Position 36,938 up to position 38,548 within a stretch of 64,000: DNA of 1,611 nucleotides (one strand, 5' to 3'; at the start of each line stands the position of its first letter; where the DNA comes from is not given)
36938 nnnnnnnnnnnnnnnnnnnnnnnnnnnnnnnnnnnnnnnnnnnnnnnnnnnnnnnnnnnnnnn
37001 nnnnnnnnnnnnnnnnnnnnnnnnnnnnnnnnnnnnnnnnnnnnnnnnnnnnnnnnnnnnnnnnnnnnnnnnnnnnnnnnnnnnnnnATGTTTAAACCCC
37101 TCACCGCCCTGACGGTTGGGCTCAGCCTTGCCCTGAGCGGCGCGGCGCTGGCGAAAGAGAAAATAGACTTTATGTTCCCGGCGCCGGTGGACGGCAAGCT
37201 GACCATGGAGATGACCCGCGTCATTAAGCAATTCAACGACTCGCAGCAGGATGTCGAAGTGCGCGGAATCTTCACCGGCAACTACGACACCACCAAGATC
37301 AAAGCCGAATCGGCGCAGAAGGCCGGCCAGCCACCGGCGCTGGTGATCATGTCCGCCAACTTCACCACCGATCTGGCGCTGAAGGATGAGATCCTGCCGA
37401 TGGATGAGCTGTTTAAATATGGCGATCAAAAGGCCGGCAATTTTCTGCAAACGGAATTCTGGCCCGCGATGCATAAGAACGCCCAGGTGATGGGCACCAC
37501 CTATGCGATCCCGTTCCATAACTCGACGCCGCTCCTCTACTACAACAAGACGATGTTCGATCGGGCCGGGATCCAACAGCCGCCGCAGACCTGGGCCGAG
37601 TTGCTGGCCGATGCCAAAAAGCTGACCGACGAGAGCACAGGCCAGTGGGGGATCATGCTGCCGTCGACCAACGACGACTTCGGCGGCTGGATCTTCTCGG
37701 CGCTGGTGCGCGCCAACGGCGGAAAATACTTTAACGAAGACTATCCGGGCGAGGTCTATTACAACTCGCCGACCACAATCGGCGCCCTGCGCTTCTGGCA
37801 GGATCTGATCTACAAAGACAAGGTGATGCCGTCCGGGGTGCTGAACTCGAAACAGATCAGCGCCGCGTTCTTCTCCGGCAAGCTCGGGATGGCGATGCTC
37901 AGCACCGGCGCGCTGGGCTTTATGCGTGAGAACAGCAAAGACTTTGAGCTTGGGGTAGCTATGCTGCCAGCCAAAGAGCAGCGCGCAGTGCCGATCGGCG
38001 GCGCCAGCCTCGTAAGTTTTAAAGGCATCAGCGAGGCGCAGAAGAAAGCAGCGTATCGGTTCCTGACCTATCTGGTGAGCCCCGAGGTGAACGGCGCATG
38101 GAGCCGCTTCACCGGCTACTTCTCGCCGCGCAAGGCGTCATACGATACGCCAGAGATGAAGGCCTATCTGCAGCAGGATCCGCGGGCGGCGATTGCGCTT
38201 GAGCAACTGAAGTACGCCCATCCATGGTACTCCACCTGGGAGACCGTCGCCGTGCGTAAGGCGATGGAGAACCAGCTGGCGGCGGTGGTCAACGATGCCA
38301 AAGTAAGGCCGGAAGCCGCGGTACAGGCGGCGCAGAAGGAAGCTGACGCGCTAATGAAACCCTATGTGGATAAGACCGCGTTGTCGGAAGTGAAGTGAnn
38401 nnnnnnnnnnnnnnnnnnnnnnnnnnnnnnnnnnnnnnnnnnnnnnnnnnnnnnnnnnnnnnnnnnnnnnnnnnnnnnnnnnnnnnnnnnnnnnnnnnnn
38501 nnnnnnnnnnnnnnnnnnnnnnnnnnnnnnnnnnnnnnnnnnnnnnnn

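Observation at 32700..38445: GC-rich Enterobacter/Klebsiella-type gpdQ plus ABC-transporter operon captured on the plasmid and bounded by an IS50-like end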

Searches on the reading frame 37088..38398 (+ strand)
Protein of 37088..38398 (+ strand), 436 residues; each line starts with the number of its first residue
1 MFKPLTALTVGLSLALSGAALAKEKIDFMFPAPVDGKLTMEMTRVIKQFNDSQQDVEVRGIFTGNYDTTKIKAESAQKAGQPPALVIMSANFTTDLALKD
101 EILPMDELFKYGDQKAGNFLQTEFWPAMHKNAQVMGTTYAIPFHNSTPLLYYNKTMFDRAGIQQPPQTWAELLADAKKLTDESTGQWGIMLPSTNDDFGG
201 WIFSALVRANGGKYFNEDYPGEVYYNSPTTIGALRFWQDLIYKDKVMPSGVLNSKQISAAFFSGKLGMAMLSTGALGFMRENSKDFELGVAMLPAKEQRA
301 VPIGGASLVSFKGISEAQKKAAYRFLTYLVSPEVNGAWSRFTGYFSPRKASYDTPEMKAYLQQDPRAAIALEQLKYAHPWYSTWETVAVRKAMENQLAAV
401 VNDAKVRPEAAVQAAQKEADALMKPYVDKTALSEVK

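Call 7: search_protein_families(proteins=[window:37088-38398:+], library=ncbifam)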
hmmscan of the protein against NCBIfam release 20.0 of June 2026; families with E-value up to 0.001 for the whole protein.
window:37088-38398:+ (436 aa): 4 families
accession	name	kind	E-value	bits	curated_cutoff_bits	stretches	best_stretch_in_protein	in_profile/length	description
NF008211.0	PRK10974.1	equivalog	1.7e-46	158.7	411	1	6-426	9-434/439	sn-glycerol-3-phosphate ABC transporter substrate-binding protein UgpB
TIGR03850.1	bind_CPR_0540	equivalog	8.5e-07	27.9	299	1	43-337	51-353/437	carbohydrate ABC transporter substrate-binding protein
TIGR03851.1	chitin_NgcE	equivalog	3.5e-06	26.2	399.65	1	78-422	89-441/450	N-acetylglucosamine/diacetylchitobiose ABC transporter substrate-binding protein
NF053763.1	ABCarbgalBndGanS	equivalog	6.2e-06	25.2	700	1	129-417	129-409/420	galactooligosaccharide ABC transporter substrate-binding protein GanS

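Call 47: list_cluster_members(proteins=[window:37088-38398:+, window:36022-37095:+, window:35192-36016:+])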
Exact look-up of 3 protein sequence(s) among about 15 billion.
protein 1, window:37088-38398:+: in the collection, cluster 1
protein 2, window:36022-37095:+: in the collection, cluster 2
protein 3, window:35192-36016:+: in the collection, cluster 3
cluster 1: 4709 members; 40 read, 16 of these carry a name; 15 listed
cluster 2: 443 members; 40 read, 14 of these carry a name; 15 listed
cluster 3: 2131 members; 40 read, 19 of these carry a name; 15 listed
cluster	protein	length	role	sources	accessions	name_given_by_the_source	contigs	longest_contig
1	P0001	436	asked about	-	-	ABC transporter substrate-binding protein [Escherichia coli] | sn-glycerol 3-phosphate transport system substrate-binding protein | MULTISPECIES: ABC transporter substrate-binding protein [Enterobacteriaceae]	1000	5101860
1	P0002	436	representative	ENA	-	-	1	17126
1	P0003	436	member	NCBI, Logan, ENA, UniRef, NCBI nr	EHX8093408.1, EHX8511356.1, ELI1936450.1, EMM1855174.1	ABC transporter substrate-binding protein [Escherichia coli] | ABC transporter substrate-binding protein n=1 Tax=Escherichia coli TaxID=562 ...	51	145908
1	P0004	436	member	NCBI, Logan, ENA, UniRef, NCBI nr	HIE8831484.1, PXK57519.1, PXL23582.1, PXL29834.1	ABC transporter substrate-binding protein [Klebsiella variicola] | ABC transporter substrate-binding protein n=1 Tax=Klebsiella variicola TaxID=244366 ...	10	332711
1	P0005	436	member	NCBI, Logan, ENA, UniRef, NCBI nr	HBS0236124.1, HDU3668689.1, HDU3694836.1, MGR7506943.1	TPA: ABC transporter substrate-binding protein [Klebsiella aerogenes] | ABC transporter substrate-binding protein n=1 Tax=Klebsiella aerogenes TaxID=548 ... | ABC transporter substrate-binding protein [Klebsiella aerogenes]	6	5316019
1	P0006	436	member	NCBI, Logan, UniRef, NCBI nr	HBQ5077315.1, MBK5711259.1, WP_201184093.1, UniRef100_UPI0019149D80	TPA: ABC transporter substrate-binding protein [Klebsiella pneumoniae] | ABC transporter substrate-binding protein n=1 Tax=Klebsiella pneumoniae TaxID=573 ... | ABC transporter substrate-binding protein [Klebsiella pneumoniae]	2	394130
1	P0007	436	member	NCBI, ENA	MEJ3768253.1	MAG: ABC transporter substrate-binding protein [Klebsiella quasipneumoniae]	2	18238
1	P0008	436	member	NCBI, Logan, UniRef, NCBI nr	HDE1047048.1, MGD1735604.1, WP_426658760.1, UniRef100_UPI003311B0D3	ABC transporter substrate-binding protein [Klebsiella pneumoniae subsp. pneumoniae] | ABC transporter substrate-binding protein n=1 Tax=Klebsiella pneumoniae TaxID=573 ... | ABC transporter substrate-binding protein [Klebsiella pneumoniae]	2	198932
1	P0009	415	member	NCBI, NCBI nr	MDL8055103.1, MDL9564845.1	ABC transporter substrate-binding protein [Escherichia coli]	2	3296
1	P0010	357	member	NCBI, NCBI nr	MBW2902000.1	ABC transporter ATP-binding protein [Escherichia coli]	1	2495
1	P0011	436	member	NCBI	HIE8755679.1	TPA: ABC transporter substrate-binding protein [Klebsiella variicola subsp. variicola]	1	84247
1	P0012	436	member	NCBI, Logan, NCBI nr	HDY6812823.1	TPA: ABC transporter substrate-binding protein [Klebsiella pneumoniae] | ABC transporter substrate-binding protein [Klebsiella pneumoniae]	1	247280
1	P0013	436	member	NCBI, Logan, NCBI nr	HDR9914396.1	TPA: ABC transporter substrate-binding protein [Escherichia coli 92.0144 (F03)] | ABC transporter substrate-binding protein [Escherichia coli 92.0144 (F03)]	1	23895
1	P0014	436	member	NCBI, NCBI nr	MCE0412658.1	ABC transporter substrate-binding protein [Klebsiella pneumoniae]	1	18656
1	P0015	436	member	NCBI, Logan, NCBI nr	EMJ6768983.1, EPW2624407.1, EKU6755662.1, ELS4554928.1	ABC transporter substrate-binding protein [Klebsiella pneumoniae]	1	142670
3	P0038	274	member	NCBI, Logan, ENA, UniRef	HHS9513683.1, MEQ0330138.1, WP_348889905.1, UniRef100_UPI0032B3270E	phosphodiesterase [Klebsiella sp. GB_Kp056] | phosphodiesterase n=1 Tax=Klebsiella sp. GB_Kp056 TaxID=3153405 RepID=UPI0032B3270E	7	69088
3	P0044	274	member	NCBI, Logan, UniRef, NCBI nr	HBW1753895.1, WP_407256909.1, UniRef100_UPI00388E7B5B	phosphodiesterase [Klebsiella quasipneumoniae] | phosphodiesterase n=1 Tax=Klebsiella quasipneumoniae TaxID=1463165 RepID=UPI00388E7B5B | phosphodiesterase [Klebsiella quasipneumoniae subsp. similipneumoniae]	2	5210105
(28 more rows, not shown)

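Call 49: find_encoding_contigs(protein=P0007, flank=10000, max_places=4)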
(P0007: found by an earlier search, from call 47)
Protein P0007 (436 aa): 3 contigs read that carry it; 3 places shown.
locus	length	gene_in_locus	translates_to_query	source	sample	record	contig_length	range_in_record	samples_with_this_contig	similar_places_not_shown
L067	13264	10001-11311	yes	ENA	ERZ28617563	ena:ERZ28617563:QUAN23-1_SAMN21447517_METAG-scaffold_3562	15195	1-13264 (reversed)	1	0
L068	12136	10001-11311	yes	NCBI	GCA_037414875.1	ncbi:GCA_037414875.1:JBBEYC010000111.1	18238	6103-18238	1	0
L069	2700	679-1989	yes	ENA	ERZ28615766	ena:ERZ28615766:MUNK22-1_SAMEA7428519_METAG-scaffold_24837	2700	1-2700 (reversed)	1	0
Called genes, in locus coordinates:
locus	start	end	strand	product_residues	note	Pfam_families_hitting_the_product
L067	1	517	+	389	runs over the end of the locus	-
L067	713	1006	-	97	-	-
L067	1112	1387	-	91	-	PF05016:ParE_toxin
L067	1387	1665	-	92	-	PF01402:RHH_1, PF27535:RelB3_C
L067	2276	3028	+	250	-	PF09339:HTH_IclR, PF01614:IclR_C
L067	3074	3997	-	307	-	PF03812:KdgT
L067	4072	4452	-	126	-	PF01042:Ribonuc_L-PSP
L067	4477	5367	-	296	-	PF00701:DHDPS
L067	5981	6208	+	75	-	-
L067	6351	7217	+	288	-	PF00528:BPD_transp_1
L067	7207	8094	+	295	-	PF00528:BPD_transp_1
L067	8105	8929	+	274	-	PF00149:Metallophos, PF12850:Metallophos_2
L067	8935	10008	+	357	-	PF00005:ABC_tran, PF02463:SMC_N (faint), PF13304:AAA_21 (faint), PF17912:OB_MalK, PF08402:TOBE_2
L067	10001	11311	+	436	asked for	PF01547:SBP_bac_1, PF13416:SBP_bac_8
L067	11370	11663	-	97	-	-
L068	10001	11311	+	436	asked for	PF01547:SBP_bac_1, PF13416:SBP_bac_8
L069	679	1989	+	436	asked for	PF01547:SBP_bac_1, PF13416:SBP_bac_8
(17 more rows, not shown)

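Call 50: find_encoding_contigs(protein=P0004, flank=8000, max_places=1)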
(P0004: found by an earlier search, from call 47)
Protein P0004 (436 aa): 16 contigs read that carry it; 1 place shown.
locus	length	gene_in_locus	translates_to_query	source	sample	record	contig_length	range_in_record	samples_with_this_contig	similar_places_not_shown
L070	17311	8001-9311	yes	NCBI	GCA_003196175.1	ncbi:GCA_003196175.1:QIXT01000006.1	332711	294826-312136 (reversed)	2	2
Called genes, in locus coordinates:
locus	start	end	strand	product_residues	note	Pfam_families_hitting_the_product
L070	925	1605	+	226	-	PF00484:Pro_CA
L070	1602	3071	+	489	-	PF00916:Sulfate_transp, PF16983:MFS_MOT1 (weak)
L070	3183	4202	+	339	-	PF08240:ADH_N, PF01262:AlaDh_PNT_C, PF00107:ADH_zinc_N, PF13602:ADH_zinc_N_2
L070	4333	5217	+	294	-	PF00528:BPD_transp_1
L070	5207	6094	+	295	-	PF00528:BPD_transp_1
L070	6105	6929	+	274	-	PF00149:Metallophos, PF12850:Metallophos_2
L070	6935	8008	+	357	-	PF00005:ABC_tran, PF02463:SMC_N (weak), PF13191:AAA_16 (faint), PF13304:AAA_21 (faint), PF17912:OB_MalK, PF08402:TOBE_2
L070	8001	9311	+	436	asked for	PF01547:SBP_bac_1, PF13416:SBP_bac_8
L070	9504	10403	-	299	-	PF01261:AP_endonuc_2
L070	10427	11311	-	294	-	PF01261:AP_endonuc_2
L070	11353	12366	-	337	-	PF01408:GFO_IDH_MocA, PF02894:GFO_IDH_MocA_C, PF22725:GFO_IDH_MocA_C3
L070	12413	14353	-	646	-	PF02776:TPP_enzyme_N, PF00205:TPP_enzyme_M, PF02775:TPP_enzyme_C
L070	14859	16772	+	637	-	PF00294:PfkB, PF09863:DUF2090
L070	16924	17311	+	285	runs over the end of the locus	PF01418:HTH_6, PF01380:SIS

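Call 51: find_encoding_contigs(protein=P0044, flank=8000, max_places=1)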
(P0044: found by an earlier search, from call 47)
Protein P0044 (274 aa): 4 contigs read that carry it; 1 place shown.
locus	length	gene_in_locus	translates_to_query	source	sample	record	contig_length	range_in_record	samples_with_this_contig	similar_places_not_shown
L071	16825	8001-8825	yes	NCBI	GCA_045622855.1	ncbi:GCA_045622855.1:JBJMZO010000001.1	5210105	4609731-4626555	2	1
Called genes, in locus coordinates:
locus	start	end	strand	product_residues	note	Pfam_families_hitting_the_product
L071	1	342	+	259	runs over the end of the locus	PF13391:HNH_2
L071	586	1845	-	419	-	PF13356:Arm-DNA-bind_3, PF22022:Phage_int_M, PF00589:Phage_integrase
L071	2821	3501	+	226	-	PF00484:Pro_CA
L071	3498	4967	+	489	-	PF00916:Sulfate_transp, PF16983:MFS_MOT1 (weak)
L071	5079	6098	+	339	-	PF08240:ADH_N, PF01262:AlaDh_PNT_C, PF00107:ADH_zinc_N, PF13602:ADH_zinc_N_2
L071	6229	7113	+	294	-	PF00528:BPD_transp_1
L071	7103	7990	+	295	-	PF00528:BPD_transp_1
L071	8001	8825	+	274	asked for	PF00149:Metallophos, PF12850:Metallophos_2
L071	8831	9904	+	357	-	PF00005:ABC_tran, PF02463:SMC_N (weak), PF13304:AAA_21 (faint), PF17912:OB_MalK, PF08402:TOBE_2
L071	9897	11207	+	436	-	PF01547:SBP_bac_1, PF13416:SBP_bac_8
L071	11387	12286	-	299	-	PF01261:AP_endonuc_2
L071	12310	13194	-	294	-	PF01261:AP_endonuc_2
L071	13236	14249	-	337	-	PF01408:GFO_IDH_MocA, PF02894:GFO_IDH_MocA_C, PF22725:GFO_IDH_MocA_C3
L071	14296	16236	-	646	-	PF02776:TPP_enzyme_N, PF00205:TPP_enzyme_M, PF02775:TPP_enzyme_C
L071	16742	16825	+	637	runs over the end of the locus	PF00294:PfkB, PF09863:DUF2090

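Call 52: find_encoding_contigs(protein=P0005, flank=8000, max_places=1)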
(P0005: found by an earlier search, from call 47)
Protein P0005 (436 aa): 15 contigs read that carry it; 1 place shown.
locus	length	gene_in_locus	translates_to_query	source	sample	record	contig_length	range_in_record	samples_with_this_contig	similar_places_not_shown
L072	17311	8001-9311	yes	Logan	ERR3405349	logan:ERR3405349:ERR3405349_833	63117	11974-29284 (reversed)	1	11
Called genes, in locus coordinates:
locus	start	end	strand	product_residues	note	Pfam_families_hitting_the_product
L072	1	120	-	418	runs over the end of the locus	PF13356:Arm-DNA-bind_3, PF22022:Phage_int_M, PF00589:Phage_integrase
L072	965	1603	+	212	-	PF00484:Pro_CA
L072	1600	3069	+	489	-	PF00916:Sulfate_transp, PF16983:MFS_MOT1 (weak)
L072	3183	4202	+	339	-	PF08240:ADH_N, PF01262:AlaDh_PNT_C, PF00107:ADH_zinc_N, PF13602:ADH_zinc_N_2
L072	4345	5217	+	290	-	PF00528:BPD_transp_1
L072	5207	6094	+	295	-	PF00528:BPD_transp_1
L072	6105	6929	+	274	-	PF00149:Metallophos, PF12850:Metallophos_2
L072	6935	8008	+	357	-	PF03193:RsgA_GTPase (weak), PF00005:ABC_tran, PF02463:SMC_N (faint), PF13304:AAA_21 (faint), PF17912:OB_MalK, PF08402:TOBE_2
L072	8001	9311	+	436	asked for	PF01547:SBP_bac_1, PF13416:SBP_bac_8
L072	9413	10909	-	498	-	PF00083:Sugar_tr, PF07690:MFS_1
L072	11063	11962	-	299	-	PF01261:AP_endonuc_2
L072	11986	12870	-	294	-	PF01261:AP_endonuc_2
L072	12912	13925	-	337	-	PF01408:GFO_IDH_MocA, PF02894:GFO_IDH_MocA_C, PF22725:GFO_IDH_MocA_C3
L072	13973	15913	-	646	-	PF02776:TPP_enzyme_N, PF00205:TPP_enzyme_M, PF02775:TPP_enzyme_C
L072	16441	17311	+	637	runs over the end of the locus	PF00294:PfkB, PF09863:DUF2090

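Call 53: find_encoding_contigs(protein=P0038, flank=8000, max_places=1)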
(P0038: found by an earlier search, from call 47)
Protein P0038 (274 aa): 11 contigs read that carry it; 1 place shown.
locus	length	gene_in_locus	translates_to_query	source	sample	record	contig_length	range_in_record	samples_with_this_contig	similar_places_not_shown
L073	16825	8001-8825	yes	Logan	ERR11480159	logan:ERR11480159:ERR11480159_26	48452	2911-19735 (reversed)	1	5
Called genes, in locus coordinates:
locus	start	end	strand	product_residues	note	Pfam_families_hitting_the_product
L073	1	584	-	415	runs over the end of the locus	PF01702:TGT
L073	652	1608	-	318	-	PF21818:DUF6884 (faint)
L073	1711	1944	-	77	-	-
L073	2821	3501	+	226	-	PF00484:Pro_CA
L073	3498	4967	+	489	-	PF00916:Sulfate_transp, PF16983:MFS_MOT1 (weak)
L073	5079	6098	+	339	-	PF08240:ADH_N, PF01262:AlaDh_PNT_C, PF02826:2-Hacid_dh_C (faint), PF00107:ADH_zinc_N, PF13602:ADH_zinc_N_2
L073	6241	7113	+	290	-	PF00528:BPD_transp_1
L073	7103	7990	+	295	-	PF00528:BPD_transp_1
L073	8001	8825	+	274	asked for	PF00149:Metallophos, PF12850:Metallophos_2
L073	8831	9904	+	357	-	PF00005:ABC_tran, PF02463:SMC_N (weak), PF13304:AAA_21 (faint), PF17912:OB_MalK, PF08402:TOBE_2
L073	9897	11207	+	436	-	PF01547:SBP_bac_1, PF13416:SBP_bac_8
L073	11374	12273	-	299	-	PF01261:AP_endonuc_2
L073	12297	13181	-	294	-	PF01261:AP_endonuc_2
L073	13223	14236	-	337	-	PF01408:GFO_IDH_MocA, PF02894:GFO_IDH_MocA_C, PF22725:GFO_IDH_MocA_C3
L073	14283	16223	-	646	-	PF02776:TPP_enzyme_N, PF00205:TPP_enzyme_M, PF02775:TPP_enzyme_C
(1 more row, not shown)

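Call 62: search_solved_structures(query=window:37088-38398:+, max_evalue=0.00001)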
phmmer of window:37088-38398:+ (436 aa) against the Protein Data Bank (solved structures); distinct sequences matched with E-value up to 0.00001: 67 (the best 60 are shown).
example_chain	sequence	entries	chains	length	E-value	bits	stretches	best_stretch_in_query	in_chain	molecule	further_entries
6x84_A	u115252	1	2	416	5.7e-30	108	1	33-424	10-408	sn-glycerol-3-phosphate-binding periplasmic protein UgpB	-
9lff_A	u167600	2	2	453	7.5e-30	107.6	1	14-423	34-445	SN-glycerol-3-phophate ABC transporter, periplasmic SN-glycerol-3-phosphate-binding protei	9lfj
4aq4_A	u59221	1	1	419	1.7e-29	106.4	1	33-424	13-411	SN-GLYCEROL-3-PHOSPHATE-BINDING PERIPLASMIC PROTEIN UGPB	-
4mfi_A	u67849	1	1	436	3.7e-29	105.3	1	25-377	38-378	Sn-glycerol-3-phosphate ABC transporter substrate-binding protein UspB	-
6r1b_B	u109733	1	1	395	5.6e-29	104.7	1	36-377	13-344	Putative Sn-glycerol-3-phosphate-binding lipoprotein UgpB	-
6r1b_A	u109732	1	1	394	5.8e-29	104.7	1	37-377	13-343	Putative Sn-glycerol-3-phosphate-binding lipoprotein UgpB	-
7c16_A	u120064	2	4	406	9.9e-25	90.7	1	42-423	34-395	Sugar ABC transporter, periplasmic sugar-binding protein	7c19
7c0y_A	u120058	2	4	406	1.2e-24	90.4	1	42-423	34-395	Sugar ABC transporter, periplasmic sugar-binding protein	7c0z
7c14_A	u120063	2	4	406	1.4e-24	90.2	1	42-423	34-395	Sugar ABC transporter, periplasmic sugar-binding protein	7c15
7c0t_A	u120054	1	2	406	1.5e-24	90.2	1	42-423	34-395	Sugar ABC transporter, periplasmic sugar-binding protein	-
7c0v_A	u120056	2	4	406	1.8e-24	89.8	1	42-423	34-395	Sugar ABC transporter, periplasmic sugar-binding protein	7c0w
7c0f_A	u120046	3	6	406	2.2e-24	89.6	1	42-423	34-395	Sugar ABC transporter, periplasmic sugar-binding protein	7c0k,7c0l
7c0r_A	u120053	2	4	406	2.2e-24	89.5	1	42-423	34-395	Sugar ABC transporter, periplasmic sugar-binding protein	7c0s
7c0x_A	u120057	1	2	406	2.5e-24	89.4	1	42-423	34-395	Sugar ABC transporter, periplasmic sugar-binding protein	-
7c0u_A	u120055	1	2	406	6.1e-24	88.1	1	42-423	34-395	Sugar ABC transporter, periplasmic sugar-binding protein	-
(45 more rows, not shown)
